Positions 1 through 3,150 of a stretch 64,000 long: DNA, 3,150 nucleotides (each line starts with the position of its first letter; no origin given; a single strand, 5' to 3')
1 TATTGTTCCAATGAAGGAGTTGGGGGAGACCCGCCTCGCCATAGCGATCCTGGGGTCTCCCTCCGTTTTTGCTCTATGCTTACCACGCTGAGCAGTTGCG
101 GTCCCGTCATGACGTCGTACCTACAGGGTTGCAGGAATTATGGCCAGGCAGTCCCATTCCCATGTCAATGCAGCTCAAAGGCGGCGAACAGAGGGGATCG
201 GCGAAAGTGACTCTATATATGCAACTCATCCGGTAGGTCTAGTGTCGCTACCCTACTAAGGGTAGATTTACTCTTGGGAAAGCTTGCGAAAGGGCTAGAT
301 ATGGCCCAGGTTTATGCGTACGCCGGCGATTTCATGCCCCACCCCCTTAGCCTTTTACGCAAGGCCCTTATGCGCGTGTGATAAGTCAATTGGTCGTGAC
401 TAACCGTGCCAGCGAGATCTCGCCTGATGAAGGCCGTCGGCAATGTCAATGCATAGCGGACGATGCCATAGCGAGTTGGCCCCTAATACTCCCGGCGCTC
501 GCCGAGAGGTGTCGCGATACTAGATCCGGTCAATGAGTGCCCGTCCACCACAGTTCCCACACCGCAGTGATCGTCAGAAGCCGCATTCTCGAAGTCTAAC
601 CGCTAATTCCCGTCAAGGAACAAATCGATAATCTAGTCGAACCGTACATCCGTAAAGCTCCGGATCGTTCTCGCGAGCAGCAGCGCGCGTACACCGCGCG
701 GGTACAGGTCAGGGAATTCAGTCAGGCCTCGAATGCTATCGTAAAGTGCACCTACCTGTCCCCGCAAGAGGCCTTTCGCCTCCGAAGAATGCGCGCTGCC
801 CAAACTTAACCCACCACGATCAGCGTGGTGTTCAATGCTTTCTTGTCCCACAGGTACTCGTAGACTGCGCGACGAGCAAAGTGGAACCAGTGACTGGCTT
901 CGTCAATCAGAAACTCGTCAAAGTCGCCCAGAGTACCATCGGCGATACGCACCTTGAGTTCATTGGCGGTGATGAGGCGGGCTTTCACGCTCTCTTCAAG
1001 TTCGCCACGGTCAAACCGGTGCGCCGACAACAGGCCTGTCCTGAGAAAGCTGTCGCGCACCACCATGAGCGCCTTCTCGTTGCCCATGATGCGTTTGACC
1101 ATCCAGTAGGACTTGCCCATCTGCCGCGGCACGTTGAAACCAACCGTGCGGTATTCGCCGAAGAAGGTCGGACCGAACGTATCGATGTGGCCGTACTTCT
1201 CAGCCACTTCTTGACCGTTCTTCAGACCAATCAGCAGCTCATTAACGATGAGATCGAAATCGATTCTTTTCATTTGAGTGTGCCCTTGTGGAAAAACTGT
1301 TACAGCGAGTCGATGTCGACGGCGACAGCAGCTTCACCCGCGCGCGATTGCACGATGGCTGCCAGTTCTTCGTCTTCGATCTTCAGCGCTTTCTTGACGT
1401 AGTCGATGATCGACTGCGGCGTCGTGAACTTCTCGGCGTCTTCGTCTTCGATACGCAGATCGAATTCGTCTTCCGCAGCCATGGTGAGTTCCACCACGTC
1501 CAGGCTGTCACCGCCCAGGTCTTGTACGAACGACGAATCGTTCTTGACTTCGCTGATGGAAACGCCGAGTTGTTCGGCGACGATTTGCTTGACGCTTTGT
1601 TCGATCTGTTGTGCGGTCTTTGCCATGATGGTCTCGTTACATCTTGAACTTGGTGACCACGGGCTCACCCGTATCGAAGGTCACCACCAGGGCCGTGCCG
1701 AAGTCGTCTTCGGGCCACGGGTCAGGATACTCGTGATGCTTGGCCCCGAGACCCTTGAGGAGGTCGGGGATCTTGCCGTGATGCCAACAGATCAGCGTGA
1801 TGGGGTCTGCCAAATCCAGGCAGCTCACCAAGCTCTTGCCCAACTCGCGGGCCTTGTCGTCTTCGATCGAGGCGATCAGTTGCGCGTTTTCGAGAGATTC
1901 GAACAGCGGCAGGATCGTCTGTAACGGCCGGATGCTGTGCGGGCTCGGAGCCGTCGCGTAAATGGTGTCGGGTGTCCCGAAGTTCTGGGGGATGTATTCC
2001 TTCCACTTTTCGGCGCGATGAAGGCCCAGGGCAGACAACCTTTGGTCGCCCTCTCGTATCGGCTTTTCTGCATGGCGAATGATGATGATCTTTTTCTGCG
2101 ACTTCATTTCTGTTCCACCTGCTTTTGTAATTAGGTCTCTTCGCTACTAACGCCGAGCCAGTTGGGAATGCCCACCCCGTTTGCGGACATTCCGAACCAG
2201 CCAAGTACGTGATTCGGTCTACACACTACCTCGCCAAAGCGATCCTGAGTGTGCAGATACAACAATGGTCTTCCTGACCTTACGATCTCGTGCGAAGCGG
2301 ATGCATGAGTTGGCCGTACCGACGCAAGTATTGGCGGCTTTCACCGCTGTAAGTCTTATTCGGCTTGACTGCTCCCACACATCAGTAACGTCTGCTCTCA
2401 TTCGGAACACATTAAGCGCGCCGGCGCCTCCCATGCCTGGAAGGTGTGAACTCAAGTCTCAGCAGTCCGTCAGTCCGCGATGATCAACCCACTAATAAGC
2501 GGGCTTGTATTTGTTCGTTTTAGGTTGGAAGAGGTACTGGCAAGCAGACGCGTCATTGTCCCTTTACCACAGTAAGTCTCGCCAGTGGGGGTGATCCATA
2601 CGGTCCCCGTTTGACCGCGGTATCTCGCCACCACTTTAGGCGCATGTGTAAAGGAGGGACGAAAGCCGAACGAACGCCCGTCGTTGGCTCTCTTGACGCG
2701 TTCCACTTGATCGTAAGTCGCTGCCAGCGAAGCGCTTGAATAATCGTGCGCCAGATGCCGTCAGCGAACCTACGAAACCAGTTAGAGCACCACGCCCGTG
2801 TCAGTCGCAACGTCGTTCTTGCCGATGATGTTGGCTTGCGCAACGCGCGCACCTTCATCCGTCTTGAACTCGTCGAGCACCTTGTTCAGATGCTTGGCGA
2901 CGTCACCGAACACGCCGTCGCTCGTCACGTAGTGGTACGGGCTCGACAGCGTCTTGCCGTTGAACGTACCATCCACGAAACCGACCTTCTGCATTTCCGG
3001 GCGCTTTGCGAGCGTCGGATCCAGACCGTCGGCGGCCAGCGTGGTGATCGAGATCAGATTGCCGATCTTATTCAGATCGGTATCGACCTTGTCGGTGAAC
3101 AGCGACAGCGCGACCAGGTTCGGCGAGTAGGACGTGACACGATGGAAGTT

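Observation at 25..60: Same 19-nt hairpin core in both non-coding tracts, closed by different complementary stems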

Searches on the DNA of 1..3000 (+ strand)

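Call 8: search_dna_similar(query=window:1-3000:+, collection=phages, mode=distant)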
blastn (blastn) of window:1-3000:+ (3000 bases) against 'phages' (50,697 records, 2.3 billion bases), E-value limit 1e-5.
No match.
